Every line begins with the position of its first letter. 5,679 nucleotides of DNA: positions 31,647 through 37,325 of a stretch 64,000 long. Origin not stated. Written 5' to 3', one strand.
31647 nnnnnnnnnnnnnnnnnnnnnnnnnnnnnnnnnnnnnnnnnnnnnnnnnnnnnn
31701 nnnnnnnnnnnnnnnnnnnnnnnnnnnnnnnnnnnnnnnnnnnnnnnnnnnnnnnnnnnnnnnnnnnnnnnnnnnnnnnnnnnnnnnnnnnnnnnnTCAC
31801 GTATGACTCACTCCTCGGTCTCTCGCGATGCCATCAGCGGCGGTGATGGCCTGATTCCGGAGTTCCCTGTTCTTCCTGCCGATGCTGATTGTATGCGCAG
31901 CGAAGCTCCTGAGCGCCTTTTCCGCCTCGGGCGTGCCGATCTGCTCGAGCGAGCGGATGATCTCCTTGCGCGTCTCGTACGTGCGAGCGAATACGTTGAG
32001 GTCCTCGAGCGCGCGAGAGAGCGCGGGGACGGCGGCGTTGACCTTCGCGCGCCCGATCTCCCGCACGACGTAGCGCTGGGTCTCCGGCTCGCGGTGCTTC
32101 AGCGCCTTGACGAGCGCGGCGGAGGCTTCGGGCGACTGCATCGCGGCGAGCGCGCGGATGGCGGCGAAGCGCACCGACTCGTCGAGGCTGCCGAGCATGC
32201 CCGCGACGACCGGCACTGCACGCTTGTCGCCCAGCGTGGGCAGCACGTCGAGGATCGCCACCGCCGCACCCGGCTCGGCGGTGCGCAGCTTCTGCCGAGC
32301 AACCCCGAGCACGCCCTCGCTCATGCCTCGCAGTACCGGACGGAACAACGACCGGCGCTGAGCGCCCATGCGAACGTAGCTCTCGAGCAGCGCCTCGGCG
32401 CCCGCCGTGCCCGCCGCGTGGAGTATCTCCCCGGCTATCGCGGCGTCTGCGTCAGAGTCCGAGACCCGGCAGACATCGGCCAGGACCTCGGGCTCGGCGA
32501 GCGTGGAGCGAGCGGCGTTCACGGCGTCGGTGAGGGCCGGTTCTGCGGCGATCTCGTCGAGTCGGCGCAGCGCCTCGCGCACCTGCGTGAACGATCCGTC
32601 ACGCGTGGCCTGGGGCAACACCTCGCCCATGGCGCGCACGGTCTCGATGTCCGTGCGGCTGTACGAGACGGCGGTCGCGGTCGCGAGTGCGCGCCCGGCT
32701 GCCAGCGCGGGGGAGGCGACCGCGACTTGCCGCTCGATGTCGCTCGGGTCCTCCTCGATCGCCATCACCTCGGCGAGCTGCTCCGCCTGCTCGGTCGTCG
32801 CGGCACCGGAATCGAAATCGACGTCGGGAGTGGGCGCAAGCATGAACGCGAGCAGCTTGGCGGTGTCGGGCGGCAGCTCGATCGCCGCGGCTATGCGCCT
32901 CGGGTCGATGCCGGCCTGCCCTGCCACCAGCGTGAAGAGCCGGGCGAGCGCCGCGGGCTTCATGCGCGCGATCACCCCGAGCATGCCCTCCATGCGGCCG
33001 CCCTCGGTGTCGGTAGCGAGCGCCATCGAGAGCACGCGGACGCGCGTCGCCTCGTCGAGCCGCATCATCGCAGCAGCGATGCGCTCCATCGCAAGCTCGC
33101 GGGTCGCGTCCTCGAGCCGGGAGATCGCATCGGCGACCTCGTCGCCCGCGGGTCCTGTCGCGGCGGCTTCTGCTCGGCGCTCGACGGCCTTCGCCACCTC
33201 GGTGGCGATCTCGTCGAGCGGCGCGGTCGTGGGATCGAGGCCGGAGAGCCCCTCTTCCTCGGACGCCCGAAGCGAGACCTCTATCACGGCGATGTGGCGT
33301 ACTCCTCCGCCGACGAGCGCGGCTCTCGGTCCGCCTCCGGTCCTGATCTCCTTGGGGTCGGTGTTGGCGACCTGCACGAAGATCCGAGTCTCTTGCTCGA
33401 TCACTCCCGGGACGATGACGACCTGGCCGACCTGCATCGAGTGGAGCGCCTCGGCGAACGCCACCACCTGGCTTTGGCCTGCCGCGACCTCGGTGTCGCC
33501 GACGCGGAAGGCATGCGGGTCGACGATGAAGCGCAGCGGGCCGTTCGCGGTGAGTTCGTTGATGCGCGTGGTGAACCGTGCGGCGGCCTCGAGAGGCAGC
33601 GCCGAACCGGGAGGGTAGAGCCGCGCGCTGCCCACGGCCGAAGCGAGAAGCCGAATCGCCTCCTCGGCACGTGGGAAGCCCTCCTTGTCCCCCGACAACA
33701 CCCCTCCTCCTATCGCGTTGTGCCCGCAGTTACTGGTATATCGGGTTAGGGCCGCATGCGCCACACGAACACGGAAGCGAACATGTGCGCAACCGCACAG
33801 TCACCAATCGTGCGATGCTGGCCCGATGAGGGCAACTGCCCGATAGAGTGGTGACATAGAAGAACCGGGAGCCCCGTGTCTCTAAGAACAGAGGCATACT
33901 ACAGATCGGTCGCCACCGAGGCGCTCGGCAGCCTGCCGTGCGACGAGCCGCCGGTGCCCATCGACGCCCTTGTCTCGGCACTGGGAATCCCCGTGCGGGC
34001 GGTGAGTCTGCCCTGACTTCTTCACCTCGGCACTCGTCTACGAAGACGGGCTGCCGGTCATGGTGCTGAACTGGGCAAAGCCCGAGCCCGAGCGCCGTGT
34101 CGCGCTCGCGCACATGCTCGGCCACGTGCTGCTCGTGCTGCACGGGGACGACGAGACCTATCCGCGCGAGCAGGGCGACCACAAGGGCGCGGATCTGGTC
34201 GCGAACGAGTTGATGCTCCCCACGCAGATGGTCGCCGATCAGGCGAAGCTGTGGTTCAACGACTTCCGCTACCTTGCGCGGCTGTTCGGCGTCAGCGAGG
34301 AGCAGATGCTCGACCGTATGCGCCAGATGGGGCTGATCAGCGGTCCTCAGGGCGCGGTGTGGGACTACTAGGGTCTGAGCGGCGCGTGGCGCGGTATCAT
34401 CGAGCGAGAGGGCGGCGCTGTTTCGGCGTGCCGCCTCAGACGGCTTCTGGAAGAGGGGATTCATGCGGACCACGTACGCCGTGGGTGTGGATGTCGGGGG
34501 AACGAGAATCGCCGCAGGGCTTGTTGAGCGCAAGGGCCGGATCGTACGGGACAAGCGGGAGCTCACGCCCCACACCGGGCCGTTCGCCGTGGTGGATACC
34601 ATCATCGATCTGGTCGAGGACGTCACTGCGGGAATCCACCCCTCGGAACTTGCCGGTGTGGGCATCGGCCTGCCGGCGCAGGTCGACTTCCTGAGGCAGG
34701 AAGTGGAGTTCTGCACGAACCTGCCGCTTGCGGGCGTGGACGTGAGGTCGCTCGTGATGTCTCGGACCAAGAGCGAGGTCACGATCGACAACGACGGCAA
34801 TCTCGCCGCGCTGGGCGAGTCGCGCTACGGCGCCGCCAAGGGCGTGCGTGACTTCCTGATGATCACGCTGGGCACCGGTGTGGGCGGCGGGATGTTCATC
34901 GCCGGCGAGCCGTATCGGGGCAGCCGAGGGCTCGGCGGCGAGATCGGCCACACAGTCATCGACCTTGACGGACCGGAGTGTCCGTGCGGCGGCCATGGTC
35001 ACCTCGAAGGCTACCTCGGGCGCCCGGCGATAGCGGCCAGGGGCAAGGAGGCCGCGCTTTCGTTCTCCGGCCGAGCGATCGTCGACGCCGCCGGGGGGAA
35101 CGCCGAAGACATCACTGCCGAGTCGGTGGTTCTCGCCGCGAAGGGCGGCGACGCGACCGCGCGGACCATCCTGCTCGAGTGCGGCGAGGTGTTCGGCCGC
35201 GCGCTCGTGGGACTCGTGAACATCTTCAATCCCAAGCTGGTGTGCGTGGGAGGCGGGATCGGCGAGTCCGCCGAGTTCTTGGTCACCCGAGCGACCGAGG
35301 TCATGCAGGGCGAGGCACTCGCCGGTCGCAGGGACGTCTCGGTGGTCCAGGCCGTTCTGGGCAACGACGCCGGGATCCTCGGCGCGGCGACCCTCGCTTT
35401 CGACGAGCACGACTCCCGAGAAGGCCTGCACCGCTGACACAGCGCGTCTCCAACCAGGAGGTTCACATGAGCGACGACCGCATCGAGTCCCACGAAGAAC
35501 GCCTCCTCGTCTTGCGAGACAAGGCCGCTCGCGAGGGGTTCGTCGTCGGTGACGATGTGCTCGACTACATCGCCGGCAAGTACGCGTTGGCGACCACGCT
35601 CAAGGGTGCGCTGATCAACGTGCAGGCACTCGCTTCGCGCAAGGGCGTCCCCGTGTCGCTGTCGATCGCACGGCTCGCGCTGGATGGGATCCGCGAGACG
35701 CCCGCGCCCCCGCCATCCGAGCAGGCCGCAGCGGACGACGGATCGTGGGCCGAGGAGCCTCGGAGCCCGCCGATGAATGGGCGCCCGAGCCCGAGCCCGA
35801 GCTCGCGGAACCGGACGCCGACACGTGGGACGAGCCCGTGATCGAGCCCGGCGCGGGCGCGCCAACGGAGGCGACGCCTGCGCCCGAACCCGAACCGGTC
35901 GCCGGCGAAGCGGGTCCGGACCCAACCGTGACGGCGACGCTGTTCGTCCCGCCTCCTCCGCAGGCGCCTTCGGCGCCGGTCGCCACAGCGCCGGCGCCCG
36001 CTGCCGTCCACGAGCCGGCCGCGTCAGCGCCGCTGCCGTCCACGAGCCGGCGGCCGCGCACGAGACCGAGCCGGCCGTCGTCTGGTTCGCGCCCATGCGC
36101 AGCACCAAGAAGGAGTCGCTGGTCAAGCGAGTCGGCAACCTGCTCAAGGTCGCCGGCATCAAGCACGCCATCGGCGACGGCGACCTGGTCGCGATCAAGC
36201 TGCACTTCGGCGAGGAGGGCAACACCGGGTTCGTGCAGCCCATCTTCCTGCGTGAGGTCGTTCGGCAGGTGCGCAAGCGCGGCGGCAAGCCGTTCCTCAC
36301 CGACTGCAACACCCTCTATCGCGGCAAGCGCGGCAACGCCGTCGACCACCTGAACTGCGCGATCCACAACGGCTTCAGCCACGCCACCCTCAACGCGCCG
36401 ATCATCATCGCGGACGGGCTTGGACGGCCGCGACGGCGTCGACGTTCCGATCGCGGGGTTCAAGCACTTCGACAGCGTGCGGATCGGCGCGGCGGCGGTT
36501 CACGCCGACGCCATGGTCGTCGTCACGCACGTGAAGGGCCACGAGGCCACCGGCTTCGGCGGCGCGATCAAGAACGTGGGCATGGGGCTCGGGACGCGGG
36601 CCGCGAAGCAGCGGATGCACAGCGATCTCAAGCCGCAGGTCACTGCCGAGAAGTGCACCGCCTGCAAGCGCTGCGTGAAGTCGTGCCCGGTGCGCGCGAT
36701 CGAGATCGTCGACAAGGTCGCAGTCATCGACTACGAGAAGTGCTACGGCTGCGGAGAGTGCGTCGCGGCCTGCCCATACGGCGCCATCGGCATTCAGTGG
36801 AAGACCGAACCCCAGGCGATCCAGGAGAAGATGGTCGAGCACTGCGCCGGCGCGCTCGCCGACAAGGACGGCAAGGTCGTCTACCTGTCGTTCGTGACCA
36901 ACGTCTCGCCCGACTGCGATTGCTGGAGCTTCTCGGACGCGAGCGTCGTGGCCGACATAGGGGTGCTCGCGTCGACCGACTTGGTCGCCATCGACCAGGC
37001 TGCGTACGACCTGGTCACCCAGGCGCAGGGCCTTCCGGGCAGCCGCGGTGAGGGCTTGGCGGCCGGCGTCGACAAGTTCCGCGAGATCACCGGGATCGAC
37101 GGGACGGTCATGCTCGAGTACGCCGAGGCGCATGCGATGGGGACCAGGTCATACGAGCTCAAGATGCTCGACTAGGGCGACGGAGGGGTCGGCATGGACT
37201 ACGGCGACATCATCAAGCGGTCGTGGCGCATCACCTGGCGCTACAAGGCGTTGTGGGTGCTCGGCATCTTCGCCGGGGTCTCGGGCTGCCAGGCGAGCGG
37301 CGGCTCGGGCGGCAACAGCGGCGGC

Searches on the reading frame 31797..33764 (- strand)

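Call 82: search_protein_families(library=pfam, proteins=[window:31797-33764:-], max_evalue=0.001)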
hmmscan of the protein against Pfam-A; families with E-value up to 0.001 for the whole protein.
window:31797-33764:- (655 aa): 2 families
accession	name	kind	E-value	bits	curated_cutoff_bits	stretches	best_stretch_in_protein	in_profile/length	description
PF13646.12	HEAT_2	-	1.2e-15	58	27.7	2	491-557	6-73/88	HEAT repeats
PF03130.22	HEAT_PBS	-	6.6e-08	32.8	20.9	1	531-557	1-27/27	PBS lyase HEAT-like repeat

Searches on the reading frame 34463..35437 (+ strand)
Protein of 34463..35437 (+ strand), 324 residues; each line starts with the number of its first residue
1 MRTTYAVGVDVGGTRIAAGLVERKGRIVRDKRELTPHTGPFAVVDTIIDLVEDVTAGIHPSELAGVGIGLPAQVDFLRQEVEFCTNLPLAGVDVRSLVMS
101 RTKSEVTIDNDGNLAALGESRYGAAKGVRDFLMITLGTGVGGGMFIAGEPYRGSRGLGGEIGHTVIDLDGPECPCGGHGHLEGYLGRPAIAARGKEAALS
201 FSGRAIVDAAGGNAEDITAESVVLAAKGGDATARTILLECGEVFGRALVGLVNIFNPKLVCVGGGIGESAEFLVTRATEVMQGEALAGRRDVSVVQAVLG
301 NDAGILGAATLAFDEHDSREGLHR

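Call 82: search_protein_families(library=pfam, proteins=[window:34463-35437:+], max_evalue=0.001)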
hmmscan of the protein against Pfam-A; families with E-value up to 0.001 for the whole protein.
window:34463-35437:+ (324 aa): 1 family
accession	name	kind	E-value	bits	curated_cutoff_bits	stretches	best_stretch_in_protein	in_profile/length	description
PF00480.26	ROK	-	2.1e-57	195.3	22.9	1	7-313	2-292/294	ROK family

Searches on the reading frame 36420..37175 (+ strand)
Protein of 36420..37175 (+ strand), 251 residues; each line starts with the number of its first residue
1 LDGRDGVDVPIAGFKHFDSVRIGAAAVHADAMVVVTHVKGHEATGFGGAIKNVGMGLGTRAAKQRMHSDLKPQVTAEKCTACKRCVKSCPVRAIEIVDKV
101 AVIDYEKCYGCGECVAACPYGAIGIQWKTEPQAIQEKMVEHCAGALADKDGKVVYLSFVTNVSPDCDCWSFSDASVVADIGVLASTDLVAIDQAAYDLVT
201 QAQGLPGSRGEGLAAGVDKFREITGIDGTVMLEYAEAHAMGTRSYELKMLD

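Call 82: search_protein_families(library=pfam, proteins=[window:36420-37175:+], max_evalue=0.001)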
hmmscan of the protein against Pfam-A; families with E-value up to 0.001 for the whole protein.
window:36420-37175:+ (251 aa): 17 families
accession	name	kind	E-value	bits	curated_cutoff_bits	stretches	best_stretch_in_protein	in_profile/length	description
PF04015.17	DUF362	-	2.8e-31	109.6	24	1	2-197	74-200/200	Domain of unknown function (DUF362)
PF00037.32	Fer4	-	1.4e-15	56.8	21.1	2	102-123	2-23/24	4Fe-4S binding domain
PF13237.11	Fer4_10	-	5.2e-15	55.6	25.5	2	73-119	3-53/53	4Fe-4S dicluster domain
PF12837.12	Fer4_6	-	2.8e-13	49.5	25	2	100-123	1-24/24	4Fe-4S binding domain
PF12838.12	Fer4_7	-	7.6e-12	46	27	1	78-122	1-52/52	4Fe-4S dicluster domain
PF12797.12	Fer4_2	-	9.8e-11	41.3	24.5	2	101-120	3-22/22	4Fe-4S binding domain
PF14697.11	Fer4_21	-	1.6e-10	41.4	35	2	70-95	32-58/59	4Fe-4S dicluster domain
PF25160.1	LdpA_Fe-S-bd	-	1.9e-10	40.8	27.6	1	85-124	9-44/49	LdpA Fe-S cluster-binding domain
PF13187.11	Fer4_9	-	7.1e-10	39.2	27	1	78-123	1-52/52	4Fe-4S dicluster domain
PF13484.11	Fer4_16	-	5.9e-09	37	30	1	107-140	1-35/66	4Fe-4S double cluster binding domain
PF13183.11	Fer4_8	-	3.6e-08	34.3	27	0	66-91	41-66/68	4Fe-4S dicluster domain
PF12800.12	Fer4_4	-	7.6e-08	32.5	24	1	106-121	2-17/17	4Fe-4S binding domain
PF13746.11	Fer4_18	-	6.4e-06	26.8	27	1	60-119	42-96/114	4Fe-4S dicluster domain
PF13534.11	Fer4_17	-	3.4e-05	24.7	22.2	0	70-90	37-57/61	4Fe-4S dicluster domain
PF12798.12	Fer4_3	-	4.5e-05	24.4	27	0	108-122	1-15/15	4Fe-4S binding domain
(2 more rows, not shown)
